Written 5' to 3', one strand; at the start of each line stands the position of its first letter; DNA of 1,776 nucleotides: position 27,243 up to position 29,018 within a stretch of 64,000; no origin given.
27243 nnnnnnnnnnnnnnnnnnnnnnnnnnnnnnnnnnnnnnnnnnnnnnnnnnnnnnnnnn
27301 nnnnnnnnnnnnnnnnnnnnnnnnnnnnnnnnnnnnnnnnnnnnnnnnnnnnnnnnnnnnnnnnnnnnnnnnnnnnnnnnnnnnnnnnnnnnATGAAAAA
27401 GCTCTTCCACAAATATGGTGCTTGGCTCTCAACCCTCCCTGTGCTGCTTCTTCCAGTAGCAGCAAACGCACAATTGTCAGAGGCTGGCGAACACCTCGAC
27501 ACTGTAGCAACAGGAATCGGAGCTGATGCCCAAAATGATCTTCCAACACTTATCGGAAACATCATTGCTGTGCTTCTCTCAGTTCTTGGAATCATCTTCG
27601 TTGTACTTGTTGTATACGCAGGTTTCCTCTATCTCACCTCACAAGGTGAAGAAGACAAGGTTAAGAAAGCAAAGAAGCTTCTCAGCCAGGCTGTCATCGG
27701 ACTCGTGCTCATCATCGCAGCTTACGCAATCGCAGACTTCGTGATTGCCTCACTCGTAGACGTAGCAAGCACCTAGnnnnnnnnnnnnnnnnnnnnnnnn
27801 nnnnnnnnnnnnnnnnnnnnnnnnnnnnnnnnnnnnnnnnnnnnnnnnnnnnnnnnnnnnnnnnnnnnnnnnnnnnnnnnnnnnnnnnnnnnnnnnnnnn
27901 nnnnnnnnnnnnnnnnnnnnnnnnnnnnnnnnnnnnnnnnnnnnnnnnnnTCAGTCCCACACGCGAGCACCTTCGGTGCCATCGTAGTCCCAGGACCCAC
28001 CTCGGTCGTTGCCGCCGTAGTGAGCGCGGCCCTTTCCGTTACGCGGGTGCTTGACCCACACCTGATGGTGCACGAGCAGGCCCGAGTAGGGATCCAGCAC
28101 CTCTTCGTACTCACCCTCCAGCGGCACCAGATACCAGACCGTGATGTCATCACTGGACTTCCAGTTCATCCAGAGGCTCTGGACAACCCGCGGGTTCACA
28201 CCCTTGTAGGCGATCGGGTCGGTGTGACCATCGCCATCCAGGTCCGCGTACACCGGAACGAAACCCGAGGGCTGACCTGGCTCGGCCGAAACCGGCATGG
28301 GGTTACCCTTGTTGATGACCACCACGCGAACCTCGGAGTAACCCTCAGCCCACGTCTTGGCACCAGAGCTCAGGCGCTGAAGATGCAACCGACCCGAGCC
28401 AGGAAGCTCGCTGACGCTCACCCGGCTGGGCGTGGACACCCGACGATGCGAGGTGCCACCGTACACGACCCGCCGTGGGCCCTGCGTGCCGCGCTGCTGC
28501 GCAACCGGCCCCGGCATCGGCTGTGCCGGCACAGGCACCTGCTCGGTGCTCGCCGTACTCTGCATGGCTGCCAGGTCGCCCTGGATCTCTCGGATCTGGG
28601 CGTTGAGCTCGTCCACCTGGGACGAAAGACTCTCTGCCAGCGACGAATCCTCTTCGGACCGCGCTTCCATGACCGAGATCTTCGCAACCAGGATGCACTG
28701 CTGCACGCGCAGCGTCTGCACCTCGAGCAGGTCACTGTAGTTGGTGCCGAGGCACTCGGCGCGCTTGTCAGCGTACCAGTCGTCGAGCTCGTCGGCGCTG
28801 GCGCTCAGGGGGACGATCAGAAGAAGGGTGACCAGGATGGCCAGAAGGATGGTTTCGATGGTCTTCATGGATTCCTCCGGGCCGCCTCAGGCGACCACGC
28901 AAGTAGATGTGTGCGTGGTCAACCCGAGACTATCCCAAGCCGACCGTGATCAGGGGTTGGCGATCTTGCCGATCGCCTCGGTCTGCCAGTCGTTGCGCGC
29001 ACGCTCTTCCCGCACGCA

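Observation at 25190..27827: Tandem array of five paralogous exported two-TM 'pilin-like' proteins sharing a conserved hairpin-loop motif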

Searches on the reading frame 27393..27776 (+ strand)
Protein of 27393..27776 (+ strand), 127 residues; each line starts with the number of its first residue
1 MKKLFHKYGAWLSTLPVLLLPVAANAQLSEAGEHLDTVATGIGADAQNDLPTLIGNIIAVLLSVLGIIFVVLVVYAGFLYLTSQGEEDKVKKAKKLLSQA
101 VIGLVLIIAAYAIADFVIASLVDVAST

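Call 3: search_protein_families(library=pfam, proteins=[window:27393-27776:+], max_evalue=1)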
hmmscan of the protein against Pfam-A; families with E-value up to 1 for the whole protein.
window:27393-27776:+ (127 aa): 15 families
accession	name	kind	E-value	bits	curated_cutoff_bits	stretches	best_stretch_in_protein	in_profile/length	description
PF18895.5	T4SS_pilin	-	6.5e-11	42.6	26.6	1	48-117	3-71/71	Type IV secretion system pilin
PF04956.18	TrbC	-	0.00026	21.6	27.9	1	43-116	34-97/98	TrbC/VIRB2 pilin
PF02322.20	Cyt_bd_oxida_II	-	0.0012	18.7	35.6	1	37-118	134-212/302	Cytochrome bd terminal oxidase subunit II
PF04290.18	DctQ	-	0.0032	17.8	28.3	1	50-124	57-129/132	Tripartite ATP-independent periplasmic transporters, DctQ component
PF04515.18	Choline_transpo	-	0.0037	17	26.9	1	54-125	247-314/326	Plasma-membrane choline transporter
PF04148.18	Erv26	-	0.0039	17.5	22.2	1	56-115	5-63/202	Transmembrane adaptor Erv26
PF01554.23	MatE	-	0.0044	17.2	24.9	1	38-116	56-134/161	MatE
PF07331.16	TctB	-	0.0045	17.6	29.1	1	40-120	25-95/137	Tripartite tricarboxylate transporter TctB family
PF01036.24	Bac_rhodopsin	-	0.0094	15.9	24.6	1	7-114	71-182/224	Bacteriorhodopsin-like protein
PF05987.18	DUF898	-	0.014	15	28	1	19-117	148-245/336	Bacterial protein of unknown function (DUF898)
PF13664.11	DUF4149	-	0.017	15.8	24.6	0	1-31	34-66/102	Domain of unknown function (DUF4149)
PF17231.7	DUF5305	-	0.17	11.8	29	1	49-94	111-153/217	Family of unknown function (DUF5305)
PF15879.10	MWFE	-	0.53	11.1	27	0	62-84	5-27/55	NADH-ubiquinone oxidoreductase MWFE subunit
PF12679.13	ABC2_membrane_2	-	0.6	9.7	27.2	0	94-124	115-145/283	ABC-2 family transporter protein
PF02656.20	DUF202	-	0.95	10.4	23.4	0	74-116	21-62/68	Domain of unknown function (DUF202)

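Call 4: search_protein_families(library=ncbifam, proteins=[window:27393-27776:+], max_evalue=1)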
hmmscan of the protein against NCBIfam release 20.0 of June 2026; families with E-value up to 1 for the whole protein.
window:27393-27776:+ (127 aa): 6 families
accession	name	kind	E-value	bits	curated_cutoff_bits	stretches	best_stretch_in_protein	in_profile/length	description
NF045849.1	ICE_MMCAP2_0565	equivalog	4.2e-10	39.2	40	1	50-119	9-78/80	Mbov_0395 family pilin-like conjugal transfer protein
NF041745.1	RdrD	equivalog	0.06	13.2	230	1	62-120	77-134/227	antiviral RADAR system accessory protein RdrD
NF041554.1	SA1362_fam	subfamily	0.065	13.4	42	1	52-95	19-66/70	SA1362 family protein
NF042931.1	SAG1386_EF1546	equivalog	0.071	13.2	80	1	59-95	28-65/158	SAG1386/EF1546 family surface-associated protein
NF052590.1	ArlF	equivalog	0.093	12.9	110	1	65-95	9-39/137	archaellum stator protein ArlF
NF033486.1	harvest_ssl1498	equivalog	0.57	10.1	45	1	88-117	23-52/53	photosystem II assembly protein Psb34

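Call 18: find_encoding_contigs(protein=window:27393-27776:+, flank=10000, max_places=6)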
Protein window:27393-27776:+ (127 aa): 1 contig read that carries it; 1 place shown.
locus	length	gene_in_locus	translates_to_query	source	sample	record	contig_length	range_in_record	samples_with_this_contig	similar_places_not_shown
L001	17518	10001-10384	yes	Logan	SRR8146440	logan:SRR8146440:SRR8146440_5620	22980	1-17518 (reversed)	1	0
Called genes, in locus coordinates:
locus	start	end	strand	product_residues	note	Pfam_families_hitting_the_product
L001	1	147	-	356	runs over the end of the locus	PF00768:Peptidase_S11, PF13354:Beta-lactamase2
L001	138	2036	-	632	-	PF16158:N_BRCA1_IG (faint), PF08486:SpoIID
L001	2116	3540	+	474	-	PF01943:Polysacc_synt, PF13440:Polysacc_synt_3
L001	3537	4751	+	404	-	PF04932:Wzy_C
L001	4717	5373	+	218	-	-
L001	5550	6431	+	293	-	PF00483:NTP_transferase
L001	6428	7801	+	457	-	PF01547:SBP_bac_1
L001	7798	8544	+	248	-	PF18895:T4SS_pilin (weak)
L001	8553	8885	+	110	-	PF04956:TrbC, PF18895:T4SS_pilin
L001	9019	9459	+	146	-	PF18895:T4SS_pilin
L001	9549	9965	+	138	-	PF18895:T4SS_pilin (weak)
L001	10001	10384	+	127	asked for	PF18895:T4SS_pilin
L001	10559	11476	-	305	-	-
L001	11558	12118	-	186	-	-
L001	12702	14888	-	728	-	-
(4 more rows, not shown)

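Call 22: find_related_loci(query=window:27393-27776:+, collection=genome_contigs, flank=10000)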
Query window:27393-27776:+ (127 aa) in genome_contigs; peptide patterns used: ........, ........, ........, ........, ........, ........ (x = any residue, [..] = any of these).
310 stretches matched a pattern; 44 encode a relative of the query (tblastn E <= 1e-3); 44 distinct loci.
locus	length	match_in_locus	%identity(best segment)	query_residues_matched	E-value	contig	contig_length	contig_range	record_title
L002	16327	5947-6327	76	1-127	7e-57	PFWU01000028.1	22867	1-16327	MAG: Candidatus Uhrbacteria bacterium CG_4_9_14_3_um_filter_50_9 CG_4_9_14_3_um_filter_150_scaffold_3581_c, whole genome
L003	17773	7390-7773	70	1-127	3e-50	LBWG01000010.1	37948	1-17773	MAG: Candidatus Uhrbacteria bacterium GW2011_GWF2_39_13 UT30_C0010, whole genome shotgun sequence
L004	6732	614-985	66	1-125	1e-46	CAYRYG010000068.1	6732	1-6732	MAG TPA_asm: uncultured Gammaproteobacteria bacterium isolate SRP062349_co5_1 genome assembly, contig: NODE_6883_length_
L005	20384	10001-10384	66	1-127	4e-46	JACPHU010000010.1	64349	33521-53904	MAG: Candidatus Uhrbacteria bacterium isolate NC_groundwater_422_Ag_B-0.1um_45_124 GD18-4_B1_scaffold_791721, whole geno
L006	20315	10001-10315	77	1-104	7e-45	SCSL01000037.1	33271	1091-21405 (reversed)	MAG: Patescibacteria group bacterium isolate FW215_bin.11 FW215_bin.11-55392, whole genome shotgun sequence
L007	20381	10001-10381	69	1-126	2e-44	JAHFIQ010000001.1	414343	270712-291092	MAG: Candidatus Uhrbacteria bacterium isolate nzgw366 NODE_8_length_414344_cov_41.955565, whole genome shotgun sequence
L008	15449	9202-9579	75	1-125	2e-44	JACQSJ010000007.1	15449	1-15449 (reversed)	MAG: Candidatus Uhrbacteria bacterium isolate NC_groundwater_1382_Ag_S-0.2um_56_31 S_p2_S4_coassembly_k141_563355, whole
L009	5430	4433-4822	61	1-126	4e-44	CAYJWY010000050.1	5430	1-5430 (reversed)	MAG TPA_asm: uncultured Gammaproteobacteria bacterium isolate ERP125453_co1_482 genome assembly, contig: NODE_20116_leng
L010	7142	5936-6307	61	1-121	5e-44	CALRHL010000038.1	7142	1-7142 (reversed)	MAG: Candidatus Uhrbacteria bacterium RIFOXYB12_FULL_58_10 isolate MaH-04nov19-280 genome assembly, contig: MaH-04nov19-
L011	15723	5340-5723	68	1-127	2e-43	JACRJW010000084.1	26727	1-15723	MAG: Candidatus Uhrbacteria bacterium isolate NC_groundwater_1839_Pr3_B-0.1um_53_10 SR-2_scaffold_141_2958937, whole gen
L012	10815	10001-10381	72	1-127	3e-43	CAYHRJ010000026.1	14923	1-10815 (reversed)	MAG TPA_asm: uncultured Gammaproteobacteria bacterium isolate ERP119705_co14_53 genome assembly, contig: NODE_4598_lengt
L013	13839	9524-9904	70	1-127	7e-43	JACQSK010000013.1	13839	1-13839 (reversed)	MAG: Candidatus Uhrbacteria bacterium isolate NC_groundwater_1383_Ag_S-0.2um_59_539 S_p2_S4_coassembly_k141_1809716, who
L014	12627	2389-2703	71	1-104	4e-42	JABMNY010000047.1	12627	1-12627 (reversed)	MAG: Candidatus Uhrbacteria bacterium isolate bin.153 k141_7053113, whole genome shotgun sequence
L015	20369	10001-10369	80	1-122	1e-41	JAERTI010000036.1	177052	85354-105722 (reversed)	MAG: Candidatus Uhrbacteria bacterium isolate BH28 c_000000007007, whole genome shotgun sequence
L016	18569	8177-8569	58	1-126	9e-41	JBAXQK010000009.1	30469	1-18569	MAG: Candidatus Uhrbacteria bacterium isolate ELA555 MAG555_9, whole genome shotgun sequence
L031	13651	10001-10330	41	17-127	2e-18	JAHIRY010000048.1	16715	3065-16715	MAG: Patescibacteria group bacterium isolate MM_PC_MetaG.mb.147 MM_PC_MetaG.mb.147_k141_1989354, whole genome shotgun se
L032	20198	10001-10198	53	60-125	1e-16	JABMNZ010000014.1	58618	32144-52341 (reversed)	MAG: Parcubacteria group bacterium isolate bin.251 k141_3076022, whole genome shotgun sequence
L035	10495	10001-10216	43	46-117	1e-12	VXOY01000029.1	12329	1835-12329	MAG: Candidatus Spechtbacteria bacterium SB0662_bin_43 NODE_4313_length_12329_cov_56.866955, whole genome shotgun sequen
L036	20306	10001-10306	37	17-122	2e-12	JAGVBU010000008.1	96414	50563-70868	MAG: Candidatus Paceibacterota bacterium isolate DeMMO6_38 c_000000066714, whole genome shotgun sequence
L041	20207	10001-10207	39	49-117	7e-10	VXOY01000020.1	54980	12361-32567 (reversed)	MAG: Candidatus Spechtbacteria bacterium SB0662_bin_43 NODE_613_length_54980_cov_64.786618, whole genome shotgun sequenc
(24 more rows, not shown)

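Call 67: search_protein_families(library=pfam, proteins=[L036:5221-7716:+, L036:7722-9050:+, L036:4201-4779:+, L036:4781-5185:+, L036:9064-9552:+, L036:9525-9920:+, L036:9725-10333:+, L036:10352-10672:+, L036:12737-14788:+, L036:676-2607:-], max_evalue=0.01)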
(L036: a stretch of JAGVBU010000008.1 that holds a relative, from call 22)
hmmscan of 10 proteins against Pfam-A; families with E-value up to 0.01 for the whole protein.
L036:5221-7716:+ (831 aa): 2 families
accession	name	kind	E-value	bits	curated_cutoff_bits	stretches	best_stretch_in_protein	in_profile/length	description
PF00521.26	DNA_topoisoIV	-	1.6e-166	554.9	31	1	44-485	1-431/432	DNA gyrase/topoisomerase IV, subunit A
PF03989.18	DNA_gyraseA_C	-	3.2e-68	225.4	27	6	785-830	1-46/48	DNA gyrase C-terminal domain, beta-propeller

L036:7722-9050:+ (442 aa): 2 families
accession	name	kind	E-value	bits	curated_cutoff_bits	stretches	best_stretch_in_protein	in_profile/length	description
PF13416.11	SBP_bac_8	-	4.1e-25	89.6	27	1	60-369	1-261/279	Bacterial extracellular solute-binding protein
PF01547.30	SBP_bac_1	-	8.1e-23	82.3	26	1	52-353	5-303/307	Bacterial extracellular solute-binding protein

L036:4201-4779:+ (192 aa): 1 family
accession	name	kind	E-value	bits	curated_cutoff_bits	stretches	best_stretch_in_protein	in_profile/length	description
PF13483.12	Lactamase_B_3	-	6.3e-15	56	24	1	52-147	58-158/160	Beta-lactamase superfamily domain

L036:4781-5185:+ (134 aa): 0 families

L036:9064-9552:+ (162 aa): 2 families
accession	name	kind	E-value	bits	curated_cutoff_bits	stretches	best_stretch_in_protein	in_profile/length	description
PF18895.5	T4SS_pilin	-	8.3e-12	45.4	26.6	1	65-128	9-71/71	Type IV secretion system pilin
PF10320.15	7TM_GPCR_Srsx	-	0.0091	15.9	24.1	0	44-141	123-219/257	Serpentine type 7TM GPCR chemoreceptor Srsx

L036:9525-9920:+ (131 aa): 3 families
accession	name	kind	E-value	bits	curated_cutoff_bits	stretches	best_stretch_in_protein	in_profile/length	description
PF18895.5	T4SS_pilin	-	8.4e-13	48.6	26.6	1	57-125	3-71/71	Type IV secretion system pilin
PF04956.18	TrbC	-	0.00017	22.2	27.9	1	19-124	7-97/98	TrbC/VIRB2 pilin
PF18920.5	DUF5671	-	0.0094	16.3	28.4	0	69-130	51-107/132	Domain of unknown function (DUF5671)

L036:9725-10333:+ (202 aa): 1 family
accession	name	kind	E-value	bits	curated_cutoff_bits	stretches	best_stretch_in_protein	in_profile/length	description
PF18895.5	T4SS_pilin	-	2.2e-11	44.1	26.6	1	122-190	4-71/71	Type IV secretion system pilin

L036:10352-10672:+ (106 aa): 2 families
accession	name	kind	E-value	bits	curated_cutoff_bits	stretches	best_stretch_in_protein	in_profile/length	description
PF18895.5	T4SS_pilin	-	9.8e-14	51.6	26.6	1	31-99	4-71/71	Type IV secretion system pilin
PF04610.19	TrbL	-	0.0023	18.2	25.9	1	51-99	1-48/215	TrbL/VirB6 plasmid conjugal transfer protein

L036:12737-14788:+ (683 aa): 6 families
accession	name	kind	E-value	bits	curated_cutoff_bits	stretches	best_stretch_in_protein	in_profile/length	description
PF01138.27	RNase_PH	-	1.3e-53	181.3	25.5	2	16-145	4-130/130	3' exoribonuclease family, domain 1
PF00575.29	S1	-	2.1e-16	60.5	22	1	609-680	2-74/74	S1 RNA binding domain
PF00013.35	KH_1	-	1.7e-08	34.6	21.5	1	544-603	2-65/66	KH domain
PF13083.13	KH_KhpA-B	-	0.00035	20.9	32.1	0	543-567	30-54/73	KhpA/KhpB, KH domain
PF03725.20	RNase_PH_C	-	0.0013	19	20.8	1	446-515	3-66/67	3' exoribonuclease family, domain 2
PF03726.19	PNPase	-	0.0059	17.5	24.6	1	236-304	5-80/81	Polyribonucleotide nucleotidyltransferase, RNA binding domain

L036:676-2607:- (643 aa): 11 families
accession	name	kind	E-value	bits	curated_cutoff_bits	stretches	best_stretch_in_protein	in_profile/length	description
PF01434.24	Peptidase_M41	-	3.6e-65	219.9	29.9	1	443-630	2-190/191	Peptidase family M41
PF00004.35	AAA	-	2.6e-43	148.1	21.2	1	230-361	1-129/131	ATPase family associated with various cellular activities (AAA)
PF17862.7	AAA_lid_3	-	4.5e-15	55.3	27.2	1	384-426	1-43/45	AAA+ lid domain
PF06480.20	FtsH_ext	-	2.6e-07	31.2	25.5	1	40-108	2-76/103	FtsH Extracellular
PF06068.19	TIP49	-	5.3e-05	23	23.8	1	227-264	50-89/347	TIP49 P-loop domain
PF07728.20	AAA_5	-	9.5e-05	22.9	22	1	229-350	1-136/139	AAA domain (dynein-related subfamily)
PF20720.3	nSTAND3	-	0.00015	21.9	27.2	1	230-376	20-152/155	Novel STAND NTPase 3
PF13191.12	AAA_16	-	0.0011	20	32.6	0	227-248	24-45/167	AAA ATPase domain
PF05496.18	RuvB_N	-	0.0018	18.5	27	0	195-297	8-95/159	Holliday junction DNA helicase RuvB P-loop domain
PF13401.12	AAA_22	-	0.0031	18.3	27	0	230-258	8-39/130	AAA domain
PF07724.20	AAA_2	-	0.0041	17.6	27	0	231-299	7-88/166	AAA domain (Cdc48 subfamily)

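Call 72: search_protein_families(library=pfam, proteins=[L031:6593-7471:+, L031:7482-8918:+, L031:8924-9289:+, L031:9294-9908:+, L035:6639-9101:+, L035:9128-9649:+, L041:11278-12657:+, L041:12672-14618:+, L032:9770-11743:+, L032:7139-8587:+], max_evalue=0.01)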
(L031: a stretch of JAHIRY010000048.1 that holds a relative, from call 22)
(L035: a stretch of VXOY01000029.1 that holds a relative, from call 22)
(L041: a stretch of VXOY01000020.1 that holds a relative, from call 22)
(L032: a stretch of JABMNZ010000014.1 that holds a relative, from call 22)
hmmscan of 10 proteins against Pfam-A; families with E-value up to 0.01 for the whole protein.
L031:6593-7471:+ (292 aa): 2 families
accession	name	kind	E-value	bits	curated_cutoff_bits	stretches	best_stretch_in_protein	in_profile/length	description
PF00483.29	NTP_transferase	-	7.9e-29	101.4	21.2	1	11-272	3-242/245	Nucleotidyl transferase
PF12804.13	NTP_transf_3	-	0.00068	20.3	27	1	11-68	2-52/160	MobA-like NTP transferase domain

L031:7482-8918:+ (478 aa): 1 family
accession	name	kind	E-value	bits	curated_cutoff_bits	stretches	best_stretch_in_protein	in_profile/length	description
PF01547.30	SBP_bac_1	-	2.6e-26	93.8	26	1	54-389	9-305/307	Bacterial extracellular solute-binding protein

L031:8924-9289:+ (121 aa): 2 families
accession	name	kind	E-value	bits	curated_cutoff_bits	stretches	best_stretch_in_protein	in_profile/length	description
PF18895.5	T4SS_pilin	-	1.9e-09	37.9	26.6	1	45-106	4-64/71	Type IV secretion system pilin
PF04956.18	TrbC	-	0.0056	17.3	27.9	0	2-103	9-88/98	TrbC/VIRB2 pilin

L031:9294-9908:+ (204 aa): 2 families
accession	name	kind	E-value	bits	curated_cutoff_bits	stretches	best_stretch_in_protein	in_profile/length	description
PF18895.5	T4SS_pilin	-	1.3e-09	38.4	26.6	1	128-198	2-71/71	Type IV secretion system pilin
PF04956.18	TrbC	-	0.00048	20.7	27.9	1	127-197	34-97/98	TrbC/VIRB2 pilin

L035:6639-9101:+ (820 aa): 2 families
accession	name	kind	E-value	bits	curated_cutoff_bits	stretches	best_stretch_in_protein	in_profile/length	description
PF00521.26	DNA_topoisoIV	-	2.9e-164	547.5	31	1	31-476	1-432/432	DNA gyrase/topoisomerase IV, subunit A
PF03989.18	DNA_gyraseA_C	-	9.8e-61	201.4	27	6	672-716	3-47/48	DNA gyrase C-terminal domain, beta-propeller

L035:9128-9649:+ (173 aa): 18 families
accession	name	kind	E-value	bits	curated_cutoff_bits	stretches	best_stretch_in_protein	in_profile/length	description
PF13847.12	Methyltransf_31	-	9.7e-20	71.2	27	1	17-128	3-113/145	Methyltransferase domain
PF08241.18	Methyltransf_11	-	4.6e-17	62.9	21.2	1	23-124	2-95/95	Methyltransferase domain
PF13649.12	Methyltransf_25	-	3.3e-16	60.2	27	1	21-120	1-97/97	Methyltransferase domain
PF01209.24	Ubie_methyltran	-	2.2e-13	50.5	20.1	1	12-127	42-154/233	ubiE/COQ5 methyltransferase family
PF08242.18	Methyltransf_12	-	2.6e-13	51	30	1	23-121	2-97/98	Methyltransferase domain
PF13489.12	Methyltransf_23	-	2.3e-11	44.1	27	1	16-131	21-123/164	Methyltransferase domain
PF05175.20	MTS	-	3.7e-07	30.4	23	1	10-125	24-139/170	Methyltransferase small domain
PF10294.15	Methyltransf_16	-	2.2e-06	28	21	1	16-124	45-155/174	Lysine methyltransferase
PF01135.25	PCMT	-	9.3e-06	26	20.3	1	9-76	65-132/210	Protein-L-isoaspartate(D-aspartate) O-methyltransferase (PCMT)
PF02475.24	TRM5-TYW2_MTfase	-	1.3e-05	25.7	28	1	15-120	34-131/164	TRM5/TYW2 methyltransferase domain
PF06325.19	PrmA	-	4e-05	23.7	22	1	13-123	158-257/296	Ribosomal protein L11 methyltransferase (PrmA)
PF08704.16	GCD14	-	4.9e-05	23.6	26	1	9-162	32-173/247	tRNA methyltransferase complex GCD14 subunit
PF01728.25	FtsJ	-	0.00012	22.5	24.1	1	14-65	17-65/181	FtsJ-like methyltransferase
PF07021.18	MetW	-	0.00065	19.8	21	1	10-118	7-104/193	Methionine biosynthesis protein MetW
PF13679.12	Methyltransf_32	-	0.0014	19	27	0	15-66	23-77/143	Methyltransferase domain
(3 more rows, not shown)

L041:11278-12657:+ (459 aa): 6 families
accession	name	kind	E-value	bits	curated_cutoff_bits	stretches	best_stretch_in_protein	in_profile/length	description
PF08529.16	NusA_N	-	6.9e-32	110.6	23.8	1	22-187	1-119/119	NusA N-terminal domain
PF13184.12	KH_5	-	8.8e-30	103.1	27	1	292-360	1-69/69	NusA-like KH domain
PF23095.1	KH_NusA_C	-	0.00031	21.2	34.2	1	367-398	3-34/59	Transcription termination/antitermination protein NusA, KH domain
PF07650.23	KH_2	-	0.001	19.3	22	1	343-397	3-59/78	KH domain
PF00013.35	KH_1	-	0.0021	18.2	21.5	0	366-409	3-43/66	KH domain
PF00575.29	S1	-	0.0045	17.8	22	1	196-256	3-70/74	S1 RNA binding domain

L041:12672-14618:+ (648 aa): 1 family
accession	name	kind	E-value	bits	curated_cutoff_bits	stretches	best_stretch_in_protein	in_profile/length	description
PF03030.21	H_PPase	-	8.2e-31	107.8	29.7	2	208-607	211-608/645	Inorganic H+ pyrophosphatase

L032:9770-11743:+ (657 aa): 2 families
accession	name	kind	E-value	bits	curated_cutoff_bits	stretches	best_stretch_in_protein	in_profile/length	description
PF13205.12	Big_5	-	4.4e-09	37.4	23.6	1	170-293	9-104/105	Bacterial Ig-like domain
PF18895.5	T4SS_pilin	-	2.6e-06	27.8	26.6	1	65-135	2-71/71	Type IV secretion system pilin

L032:7139-8587:+ (482 aa): 4 families
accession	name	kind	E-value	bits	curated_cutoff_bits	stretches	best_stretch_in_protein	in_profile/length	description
PF13393.11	tRNA-synt_His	-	2.5e-44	152.2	25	1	51-356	1-308/308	Histidyl-tRNA synthetase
PF00587.30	tRNA-synt_2b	-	1.9e-13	51.3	29.3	1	109-360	1-175/179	tRNA synthetase class II core domain (G, H, P, S and T)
PF03129.25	HGTP_anticodon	-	1.9e-09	38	21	1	374-463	1-93/94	Anticodon binding domain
PF01409.25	tRNA-synt_2d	-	0.0059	16.6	19.8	0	107-202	66-159/246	tRNA synthetases class II core domain (F)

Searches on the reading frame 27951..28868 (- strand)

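Call 8: search_protein_families(library=pfam, proteins=[window:27951-28868:-], max_evalue=0.001)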
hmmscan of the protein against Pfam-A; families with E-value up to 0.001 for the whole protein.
window:27951-28868:- (305 aa): 0 families

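Call 30: search_protein_families(library=pfam, proteins=[window:27951-28868:-], max_evalue=5)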
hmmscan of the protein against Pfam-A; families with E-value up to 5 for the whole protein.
window:27951-28868:- (305 aa): 7 families
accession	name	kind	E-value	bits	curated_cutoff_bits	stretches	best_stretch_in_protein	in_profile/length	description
PF04728.18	LPP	-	0.0072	17.1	29.1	1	79-107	3-31/53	Lipoprotein leucine-zipper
PF15960.10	DUF4763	-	0.013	15.2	30.1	1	43-103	87-147/236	Domain of unknown function (DUF4763)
PF14282.11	FlxA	-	0.014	16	26.3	1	53-108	22-81/101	FlxA-like protein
PF00435.27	Spectrin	-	0.058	14.3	29.9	1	23-100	8-86/105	Spectrin repeat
PF13600.11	DUF4140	-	0.13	13.2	27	1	45-105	31-94/98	N-terminal domain of unknown function (DUF4140)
PF24319.2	DUF7491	-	0.18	12.5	30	1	75-106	55-86/90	Coiled-coil region of unknown function (DUF7491)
PF07889.17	DUF1664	-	0.28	11.7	34.6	1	52-106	56-110/124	Protein of unknown function (DUF1664)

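Call 85: search_protein_families(library=ncbifam, proteins=[window:27951-28868:-], max_evalue=0.01)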
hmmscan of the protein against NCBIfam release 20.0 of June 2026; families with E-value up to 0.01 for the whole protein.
window:27951-28868:- (305 aa): 0 families
